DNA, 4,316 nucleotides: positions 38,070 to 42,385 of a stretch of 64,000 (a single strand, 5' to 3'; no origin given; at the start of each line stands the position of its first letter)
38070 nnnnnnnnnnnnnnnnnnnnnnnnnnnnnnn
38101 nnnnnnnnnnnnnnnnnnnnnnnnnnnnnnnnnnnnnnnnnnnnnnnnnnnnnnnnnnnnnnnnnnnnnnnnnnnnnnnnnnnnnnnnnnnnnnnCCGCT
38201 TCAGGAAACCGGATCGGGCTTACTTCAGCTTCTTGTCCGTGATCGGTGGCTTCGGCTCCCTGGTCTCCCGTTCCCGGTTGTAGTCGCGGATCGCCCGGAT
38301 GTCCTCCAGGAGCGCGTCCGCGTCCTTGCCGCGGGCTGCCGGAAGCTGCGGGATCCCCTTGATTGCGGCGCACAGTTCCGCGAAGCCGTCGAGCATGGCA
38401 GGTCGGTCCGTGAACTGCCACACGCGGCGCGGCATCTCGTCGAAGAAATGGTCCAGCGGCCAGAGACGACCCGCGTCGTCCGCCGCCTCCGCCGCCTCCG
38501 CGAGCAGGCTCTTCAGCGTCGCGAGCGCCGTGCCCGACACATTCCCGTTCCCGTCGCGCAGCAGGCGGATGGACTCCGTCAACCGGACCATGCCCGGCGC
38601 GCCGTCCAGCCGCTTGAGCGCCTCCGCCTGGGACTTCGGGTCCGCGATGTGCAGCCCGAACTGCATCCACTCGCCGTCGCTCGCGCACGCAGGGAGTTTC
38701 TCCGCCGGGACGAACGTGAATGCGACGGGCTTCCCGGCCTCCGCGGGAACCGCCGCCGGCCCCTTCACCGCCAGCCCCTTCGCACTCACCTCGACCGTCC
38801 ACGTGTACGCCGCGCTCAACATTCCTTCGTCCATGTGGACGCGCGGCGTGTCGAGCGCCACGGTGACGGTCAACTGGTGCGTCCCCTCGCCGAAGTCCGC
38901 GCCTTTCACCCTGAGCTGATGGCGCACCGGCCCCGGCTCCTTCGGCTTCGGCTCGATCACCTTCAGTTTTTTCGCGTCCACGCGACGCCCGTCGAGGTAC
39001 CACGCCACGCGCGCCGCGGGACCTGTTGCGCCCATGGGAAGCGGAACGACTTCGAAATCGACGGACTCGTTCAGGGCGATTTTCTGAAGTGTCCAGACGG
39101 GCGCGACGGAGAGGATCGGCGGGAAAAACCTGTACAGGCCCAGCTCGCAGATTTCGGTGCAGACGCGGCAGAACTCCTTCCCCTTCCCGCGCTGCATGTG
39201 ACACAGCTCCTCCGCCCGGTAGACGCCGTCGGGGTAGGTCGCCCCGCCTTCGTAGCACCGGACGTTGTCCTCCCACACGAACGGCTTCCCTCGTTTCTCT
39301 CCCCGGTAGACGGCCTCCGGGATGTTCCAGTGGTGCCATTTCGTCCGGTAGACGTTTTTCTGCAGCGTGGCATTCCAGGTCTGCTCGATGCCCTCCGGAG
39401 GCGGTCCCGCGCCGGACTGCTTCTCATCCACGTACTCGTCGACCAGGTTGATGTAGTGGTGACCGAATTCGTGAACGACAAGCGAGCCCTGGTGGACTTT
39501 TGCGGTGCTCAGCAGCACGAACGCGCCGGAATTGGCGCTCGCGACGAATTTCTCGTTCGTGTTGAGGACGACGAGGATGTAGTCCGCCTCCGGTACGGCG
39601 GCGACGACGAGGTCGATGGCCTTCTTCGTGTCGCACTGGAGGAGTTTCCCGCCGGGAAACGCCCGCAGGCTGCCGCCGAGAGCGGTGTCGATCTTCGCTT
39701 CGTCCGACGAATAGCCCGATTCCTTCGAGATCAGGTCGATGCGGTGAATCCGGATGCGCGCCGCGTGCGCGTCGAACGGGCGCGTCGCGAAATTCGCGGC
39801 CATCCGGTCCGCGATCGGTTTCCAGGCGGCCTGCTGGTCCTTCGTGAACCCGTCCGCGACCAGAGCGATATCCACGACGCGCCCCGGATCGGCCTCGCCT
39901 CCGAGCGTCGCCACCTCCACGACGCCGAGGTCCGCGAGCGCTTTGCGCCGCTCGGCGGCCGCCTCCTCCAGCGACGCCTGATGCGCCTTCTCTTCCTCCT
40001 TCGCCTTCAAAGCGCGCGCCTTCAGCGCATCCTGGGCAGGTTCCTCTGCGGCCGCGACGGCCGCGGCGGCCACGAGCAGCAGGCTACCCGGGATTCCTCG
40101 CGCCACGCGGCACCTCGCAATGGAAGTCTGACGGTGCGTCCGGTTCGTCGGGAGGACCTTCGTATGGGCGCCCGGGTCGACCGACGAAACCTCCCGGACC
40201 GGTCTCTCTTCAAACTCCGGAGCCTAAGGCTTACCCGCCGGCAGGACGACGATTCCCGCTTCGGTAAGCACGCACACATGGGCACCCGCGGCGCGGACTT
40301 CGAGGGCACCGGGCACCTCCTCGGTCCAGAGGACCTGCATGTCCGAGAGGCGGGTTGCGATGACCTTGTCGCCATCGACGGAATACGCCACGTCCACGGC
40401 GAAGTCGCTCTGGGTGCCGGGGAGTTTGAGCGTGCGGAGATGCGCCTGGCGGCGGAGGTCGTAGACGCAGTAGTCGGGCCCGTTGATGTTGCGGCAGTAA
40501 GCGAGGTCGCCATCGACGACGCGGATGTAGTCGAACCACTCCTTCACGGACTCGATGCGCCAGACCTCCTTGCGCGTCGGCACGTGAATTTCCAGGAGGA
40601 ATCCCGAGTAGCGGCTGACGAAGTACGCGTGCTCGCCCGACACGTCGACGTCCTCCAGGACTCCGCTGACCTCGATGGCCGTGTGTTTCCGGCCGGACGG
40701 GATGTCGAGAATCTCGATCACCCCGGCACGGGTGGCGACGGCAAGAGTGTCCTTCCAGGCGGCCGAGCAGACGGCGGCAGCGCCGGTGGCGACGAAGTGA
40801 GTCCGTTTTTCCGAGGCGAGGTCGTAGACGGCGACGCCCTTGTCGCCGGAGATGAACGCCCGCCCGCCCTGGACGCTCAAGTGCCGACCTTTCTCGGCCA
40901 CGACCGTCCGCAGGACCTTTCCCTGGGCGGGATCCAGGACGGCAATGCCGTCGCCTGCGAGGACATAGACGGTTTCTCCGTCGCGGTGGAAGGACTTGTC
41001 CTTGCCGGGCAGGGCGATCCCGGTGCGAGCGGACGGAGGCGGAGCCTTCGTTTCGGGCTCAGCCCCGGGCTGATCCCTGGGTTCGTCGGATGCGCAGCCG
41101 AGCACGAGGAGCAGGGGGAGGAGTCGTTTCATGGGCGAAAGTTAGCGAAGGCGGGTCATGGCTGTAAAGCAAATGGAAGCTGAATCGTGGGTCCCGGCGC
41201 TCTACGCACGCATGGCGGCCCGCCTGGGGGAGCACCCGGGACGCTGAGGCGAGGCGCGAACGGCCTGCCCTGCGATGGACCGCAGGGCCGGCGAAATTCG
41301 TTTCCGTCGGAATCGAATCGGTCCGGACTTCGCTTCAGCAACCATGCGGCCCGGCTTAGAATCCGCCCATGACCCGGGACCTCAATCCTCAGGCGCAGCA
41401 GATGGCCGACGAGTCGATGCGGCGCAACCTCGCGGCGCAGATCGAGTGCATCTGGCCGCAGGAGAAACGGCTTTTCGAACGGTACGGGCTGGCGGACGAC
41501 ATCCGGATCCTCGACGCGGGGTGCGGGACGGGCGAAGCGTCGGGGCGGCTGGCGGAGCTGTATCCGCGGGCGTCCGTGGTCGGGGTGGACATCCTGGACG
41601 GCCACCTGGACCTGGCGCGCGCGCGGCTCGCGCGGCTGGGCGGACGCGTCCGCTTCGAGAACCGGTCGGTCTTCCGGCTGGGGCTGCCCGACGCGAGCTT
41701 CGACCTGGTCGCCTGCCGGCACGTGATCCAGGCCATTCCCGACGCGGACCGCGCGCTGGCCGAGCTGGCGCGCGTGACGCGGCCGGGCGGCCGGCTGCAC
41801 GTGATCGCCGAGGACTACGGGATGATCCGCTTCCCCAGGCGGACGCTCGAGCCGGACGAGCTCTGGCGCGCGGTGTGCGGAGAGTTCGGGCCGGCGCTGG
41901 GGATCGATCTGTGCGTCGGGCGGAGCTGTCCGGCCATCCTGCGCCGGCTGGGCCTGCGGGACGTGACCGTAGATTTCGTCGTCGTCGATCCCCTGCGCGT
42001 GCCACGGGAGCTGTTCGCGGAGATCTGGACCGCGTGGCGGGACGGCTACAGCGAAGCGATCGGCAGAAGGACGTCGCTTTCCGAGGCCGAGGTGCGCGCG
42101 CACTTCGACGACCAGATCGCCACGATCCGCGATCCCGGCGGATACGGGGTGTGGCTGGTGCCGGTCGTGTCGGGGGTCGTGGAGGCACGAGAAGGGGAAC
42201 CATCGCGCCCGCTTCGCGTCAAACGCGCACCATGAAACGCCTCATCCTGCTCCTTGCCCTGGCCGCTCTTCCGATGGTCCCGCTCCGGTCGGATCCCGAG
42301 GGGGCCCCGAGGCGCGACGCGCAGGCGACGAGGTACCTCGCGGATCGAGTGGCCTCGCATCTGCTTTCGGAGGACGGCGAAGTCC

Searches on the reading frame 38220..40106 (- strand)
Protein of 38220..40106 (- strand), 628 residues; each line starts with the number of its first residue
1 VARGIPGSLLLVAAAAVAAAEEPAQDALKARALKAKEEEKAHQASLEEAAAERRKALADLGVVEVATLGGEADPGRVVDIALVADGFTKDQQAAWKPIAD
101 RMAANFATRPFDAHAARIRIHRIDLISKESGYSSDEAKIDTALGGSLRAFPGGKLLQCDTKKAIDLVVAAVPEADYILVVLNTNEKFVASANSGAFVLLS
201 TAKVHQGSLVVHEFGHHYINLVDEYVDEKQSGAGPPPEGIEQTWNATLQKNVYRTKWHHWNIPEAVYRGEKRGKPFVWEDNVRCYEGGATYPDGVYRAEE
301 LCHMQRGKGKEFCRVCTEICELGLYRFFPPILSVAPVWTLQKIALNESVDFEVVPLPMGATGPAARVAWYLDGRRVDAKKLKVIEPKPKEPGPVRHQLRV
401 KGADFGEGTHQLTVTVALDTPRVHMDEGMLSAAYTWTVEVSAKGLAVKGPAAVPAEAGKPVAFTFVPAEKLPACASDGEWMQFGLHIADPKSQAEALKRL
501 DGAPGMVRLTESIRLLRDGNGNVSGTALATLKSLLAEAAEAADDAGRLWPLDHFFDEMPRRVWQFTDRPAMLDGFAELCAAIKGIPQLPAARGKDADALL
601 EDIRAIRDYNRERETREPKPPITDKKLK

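Call 9: search_protein_families(library=pfam, proteins=[window:38220-40106:-], max_evalue=0.01)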
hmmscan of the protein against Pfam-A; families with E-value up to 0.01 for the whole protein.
window:38220-40106:- (628 aa): 2 families
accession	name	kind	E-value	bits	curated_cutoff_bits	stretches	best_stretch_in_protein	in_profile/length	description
PF09471.16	Peptidase_M64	-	1.2e-19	71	26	1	72-260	7-196/302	IgA Peptidase M64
PF06832.18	BiPBP_C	-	0.0007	19.9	26.8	1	343-400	23-78/90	Penicillin-Binding Protein C-terminus Family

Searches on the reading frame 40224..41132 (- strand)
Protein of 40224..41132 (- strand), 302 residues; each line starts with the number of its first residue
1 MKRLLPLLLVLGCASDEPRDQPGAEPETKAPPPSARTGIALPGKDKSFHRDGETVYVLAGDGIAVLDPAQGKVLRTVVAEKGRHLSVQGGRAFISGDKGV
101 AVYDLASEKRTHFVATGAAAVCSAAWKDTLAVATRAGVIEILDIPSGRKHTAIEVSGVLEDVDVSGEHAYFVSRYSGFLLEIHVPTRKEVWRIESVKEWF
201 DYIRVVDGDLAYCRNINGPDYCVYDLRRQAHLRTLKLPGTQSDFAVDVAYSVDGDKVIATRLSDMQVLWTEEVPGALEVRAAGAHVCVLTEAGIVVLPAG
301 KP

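Call 9: search_protein_families(library=pfam, proteins=[window:40224-41132:-], max_evalue=0.01)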
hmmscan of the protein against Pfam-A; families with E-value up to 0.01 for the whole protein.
window:40224-41132:- (302 aa): 3 families
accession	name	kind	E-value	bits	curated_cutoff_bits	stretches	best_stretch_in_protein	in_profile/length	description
PF13360.13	PQQ_2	-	1.4e-05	25.3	27.6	0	128-192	171-232/233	Outer membrane protein assembly factor BamB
PF25174.1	Beta-prop_THOC3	-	1.8e-05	24.3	305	0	48-157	137-255/272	THOC3 beta-propeller domain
PF09826.15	Beta_propel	-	0.00052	19.4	22.4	1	50-175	19-131/495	Beta propeller domain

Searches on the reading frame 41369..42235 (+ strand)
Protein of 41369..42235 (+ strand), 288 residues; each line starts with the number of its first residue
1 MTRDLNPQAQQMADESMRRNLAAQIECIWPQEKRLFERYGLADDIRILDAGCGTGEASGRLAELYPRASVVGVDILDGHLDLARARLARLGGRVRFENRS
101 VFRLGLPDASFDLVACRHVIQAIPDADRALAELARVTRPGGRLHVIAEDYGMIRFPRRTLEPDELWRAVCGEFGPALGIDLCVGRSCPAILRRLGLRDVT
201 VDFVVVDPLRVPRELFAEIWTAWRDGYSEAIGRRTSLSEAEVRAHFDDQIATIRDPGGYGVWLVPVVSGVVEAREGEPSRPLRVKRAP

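Call 9: search_protein_families(library=pfam, proteins=[window:41369-42235:+], max_evalue=0.01)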
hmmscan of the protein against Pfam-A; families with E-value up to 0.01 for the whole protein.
window:41369-42235:+ (288 aa): 11 families
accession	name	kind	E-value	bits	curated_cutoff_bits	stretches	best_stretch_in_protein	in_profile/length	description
PF13649.12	Methyltransf_25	-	1.2e-22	80.8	27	1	47-141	1-97/97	Methyltransferase domain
PF08241.18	Methyltransf_11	-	2.5e-22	79.8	21.2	1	48-144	1-94/95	Methyltransferase domain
PF13847.12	Methyltransf_31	-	4.3e-21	75.6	27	1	43-147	3-111/145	Methyltransferase domain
PF08242.18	Methyltransf_12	-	9.8e-18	65.1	30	1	48-143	1-98/98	Methyltransferase domain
PF01209.24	Ubie_methyltran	-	8.5e-13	48.6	20.1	1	21-146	27-152/233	ubiE/COQ5 methyltransferase family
PF13489.12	Methyltransf_23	-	3.1e-11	43.7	27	1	34-143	15-114/164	Methyltransferase domain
PF05175.20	MTS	-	0.00025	21.2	23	1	45-147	33-140/170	Methyltransferase small domain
PF00891.24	Methyltransf_2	-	0.00052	19.8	22.3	1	33-146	52-165/210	O-methyltransferase domain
PF20922.3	Anamorsin_N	-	0.0016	18.6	27.1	1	92-145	32-87/163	Anamorsin, N-terminal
PF01728.25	FtsJ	-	0.0028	18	24.1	1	35-94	12-75/181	FtsJ-like methyltransferase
PF02353.26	CMAS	-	0.0043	16.8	27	1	33-94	52-112/273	Mycolic acid cyclopropane synthetase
